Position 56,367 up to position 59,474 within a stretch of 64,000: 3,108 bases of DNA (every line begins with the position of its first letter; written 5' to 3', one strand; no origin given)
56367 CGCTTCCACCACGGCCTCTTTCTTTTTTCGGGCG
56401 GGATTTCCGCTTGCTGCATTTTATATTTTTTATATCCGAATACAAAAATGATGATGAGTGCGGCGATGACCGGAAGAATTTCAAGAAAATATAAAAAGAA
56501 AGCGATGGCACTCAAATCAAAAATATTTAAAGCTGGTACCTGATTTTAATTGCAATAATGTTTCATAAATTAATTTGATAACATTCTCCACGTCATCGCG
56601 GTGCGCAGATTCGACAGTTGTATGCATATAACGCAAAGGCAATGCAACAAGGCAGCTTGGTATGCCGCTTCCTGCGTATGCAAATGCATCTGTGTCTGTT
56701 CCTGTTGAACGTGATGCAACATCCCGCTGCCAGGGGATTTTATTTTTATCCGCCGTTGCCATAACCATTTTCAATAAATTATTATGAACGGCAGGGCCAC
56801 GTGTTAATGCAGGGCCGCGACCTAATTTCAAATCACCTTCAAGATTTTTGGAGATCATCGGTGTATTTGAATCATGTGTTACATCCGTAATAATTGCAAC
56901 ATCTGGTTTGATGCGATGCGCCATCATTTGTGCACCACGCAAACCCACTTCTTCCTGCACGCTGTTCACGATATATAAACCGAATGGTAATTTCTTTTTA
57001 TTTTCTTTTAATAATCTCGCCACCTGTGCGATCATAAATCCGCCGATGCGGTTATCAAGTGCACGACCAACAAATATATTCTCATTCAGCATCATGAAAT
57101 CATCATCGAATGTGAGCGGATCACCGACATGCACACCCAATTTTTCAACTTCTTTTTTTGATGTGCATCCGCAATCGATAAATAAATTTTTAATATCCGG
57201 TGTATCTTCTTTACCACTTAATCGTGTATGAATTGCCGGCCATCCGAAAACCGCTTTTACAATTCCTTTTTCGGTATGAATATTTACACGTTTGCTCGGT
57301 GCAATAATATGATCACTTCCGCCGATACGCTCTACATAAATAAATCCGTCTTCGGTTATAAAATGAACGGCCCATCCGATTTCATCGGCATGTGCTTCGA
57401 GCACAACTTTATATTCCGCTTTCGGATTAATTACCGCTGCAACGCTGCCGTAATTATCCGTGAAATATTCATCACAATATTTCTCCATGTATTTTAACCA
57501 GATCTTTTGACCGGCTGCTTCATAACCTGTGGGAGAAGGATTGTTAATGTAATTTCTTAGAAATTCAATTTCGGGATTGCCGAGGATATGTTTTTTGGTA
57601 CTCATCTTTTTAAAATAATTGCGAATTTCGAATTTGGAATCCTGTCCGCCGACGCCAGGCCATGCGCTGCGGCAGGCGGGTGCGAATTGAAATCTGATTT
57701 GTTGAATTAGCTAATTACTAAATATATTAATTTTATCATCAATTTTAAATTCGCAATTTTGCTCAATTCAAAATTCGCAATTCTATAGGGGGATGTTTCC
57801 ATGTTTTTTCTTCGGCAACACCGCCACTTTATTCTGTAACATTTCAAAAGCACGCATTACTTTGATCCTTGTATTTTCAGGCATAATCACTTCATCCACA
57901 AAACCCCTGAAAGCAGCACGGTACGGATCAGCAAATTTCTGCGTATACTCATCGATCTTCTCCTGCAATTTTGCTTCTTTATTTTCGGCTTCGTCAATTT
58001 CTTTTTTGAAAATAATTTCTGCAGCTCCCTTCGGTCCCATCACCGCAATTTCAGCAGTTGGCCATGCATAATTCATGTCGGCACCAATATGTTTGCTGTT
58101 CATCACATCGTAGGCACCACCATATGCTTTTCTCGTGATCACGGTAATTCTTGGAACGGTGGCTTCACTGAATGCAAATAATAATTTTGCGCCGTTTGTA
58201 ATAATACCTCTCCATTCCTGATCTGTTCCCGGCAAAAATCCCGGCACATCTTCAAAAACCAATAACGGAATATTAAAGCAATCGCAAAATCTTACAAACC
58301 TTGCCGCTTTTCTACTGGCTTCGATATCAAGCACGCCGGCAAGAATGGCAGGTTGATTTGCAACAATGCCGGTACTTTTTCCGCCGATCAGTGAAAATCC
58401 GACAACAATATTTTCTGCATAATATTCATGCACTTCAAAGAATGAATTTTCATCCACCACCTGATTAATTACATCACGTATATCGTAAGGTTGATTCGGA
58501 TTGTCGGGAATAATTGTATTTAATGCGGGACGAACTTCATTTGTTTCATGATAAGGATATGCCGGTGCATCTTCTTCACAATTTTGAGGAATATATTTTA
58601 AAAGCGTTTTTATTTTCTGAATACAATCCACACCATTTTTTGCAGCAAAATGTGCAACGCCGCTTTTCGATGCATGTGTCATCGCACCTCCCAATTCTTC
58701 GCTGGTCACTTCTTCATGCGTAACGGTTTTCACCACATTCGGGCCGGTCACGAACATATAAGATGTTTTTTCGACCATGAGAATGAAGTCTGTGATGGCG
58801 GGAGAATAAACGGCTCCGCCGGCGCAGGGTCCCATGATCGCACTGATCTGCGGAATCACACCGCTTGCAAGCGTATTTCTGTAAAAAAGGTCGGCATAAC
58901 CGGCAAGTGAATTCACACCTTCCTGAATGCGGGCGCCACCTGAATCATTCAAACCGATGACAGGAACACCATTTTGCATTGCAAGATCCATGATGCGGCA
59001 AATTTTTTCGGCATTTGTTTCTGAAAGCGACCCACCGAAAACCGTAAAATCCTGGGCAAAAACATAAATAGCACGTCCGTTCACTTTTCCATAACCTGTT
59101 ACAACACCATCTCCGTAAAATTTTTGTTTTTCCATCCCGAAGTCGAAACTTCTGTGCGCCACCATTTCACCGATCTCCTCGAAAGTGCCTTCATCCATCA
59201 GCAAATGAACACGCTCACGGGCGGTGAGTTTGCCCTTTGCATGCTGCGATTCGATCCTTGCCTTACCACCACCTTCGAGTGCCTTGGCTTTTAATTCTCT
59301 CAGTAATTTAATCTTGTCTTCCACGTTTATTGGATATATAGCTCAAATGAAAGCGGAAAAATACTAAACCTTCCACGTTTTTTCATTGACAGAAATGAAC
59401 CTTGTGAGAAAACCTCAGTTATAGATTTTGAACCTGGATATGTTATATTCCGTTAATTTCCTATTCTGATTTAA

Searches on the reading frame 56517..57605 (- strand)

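Call 107: search_protein_families(library=pfam, proteins=[window:56517-57605:-], max_evalue=0.00001)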
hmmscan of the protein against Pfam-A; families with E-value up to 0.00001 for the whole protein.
window:56517-57605:- (362 aa): 3 families
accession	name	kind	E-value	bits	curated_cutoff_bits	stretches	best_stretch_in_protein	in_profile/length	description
PF05343.19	Peptidase_M42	-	3.4e-79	266.4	23.2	1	53-345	1-292/292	M42 glutamyl aminopeptidase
PF01546.33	Peptidase_M20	-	3.4e-07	30.8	24.6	1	175-351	24-205/206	Peptidase family M20/M25/M40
PF04389.22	Peptidase_M28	-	6.8e-07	29.6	21.3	0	182-329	30-169/193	Peptidase family M28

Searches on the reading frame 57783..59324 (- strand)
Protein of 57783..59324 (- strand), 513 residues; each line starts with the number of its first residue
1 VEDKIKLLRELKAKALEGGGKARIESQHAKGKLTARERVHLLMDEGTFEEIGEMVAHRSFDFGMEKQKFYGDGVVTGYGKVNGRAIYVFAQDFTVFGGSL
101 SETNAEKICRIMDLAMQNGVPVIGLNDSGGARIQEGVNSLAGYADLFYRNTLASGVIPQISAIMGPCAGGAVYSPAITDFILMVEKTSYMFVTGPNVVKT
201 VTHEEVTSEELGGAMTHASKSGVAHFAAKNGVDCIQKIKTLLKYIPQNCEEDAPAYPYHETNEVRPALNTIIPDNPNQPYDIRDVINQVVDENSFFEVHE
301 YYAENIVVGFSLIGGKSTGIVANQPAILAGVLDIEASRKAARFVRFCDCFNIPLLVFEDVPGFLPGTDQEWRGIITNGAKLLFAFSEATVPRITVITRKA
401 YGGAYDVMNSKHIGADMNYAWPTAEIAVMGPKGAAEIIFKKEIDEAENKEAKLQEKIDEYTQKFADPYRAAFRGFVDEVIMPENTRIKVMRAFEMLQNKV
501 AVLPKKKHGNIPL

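Call 107: search_protein_families(library=pfam, proteins=[window:57783-59324:-], max_evalue=0.00001)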
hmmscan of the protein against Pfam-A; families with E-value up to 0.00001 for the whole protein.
window:57783-59324:- (513 aa): 2 families
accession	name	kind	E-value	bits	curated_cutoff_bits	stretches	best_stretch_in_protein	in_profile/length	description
PF01039.27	Carboxyl_trans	-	7.7e-196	651.9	22.3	1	27-511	2-493/493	Carboxyl transferase domain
PF03255.19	ACCA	-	7.4e-16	58.6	23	1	330-447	126-239/310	Acetyl co-enzyme A carboxylase carboxyltransferase-like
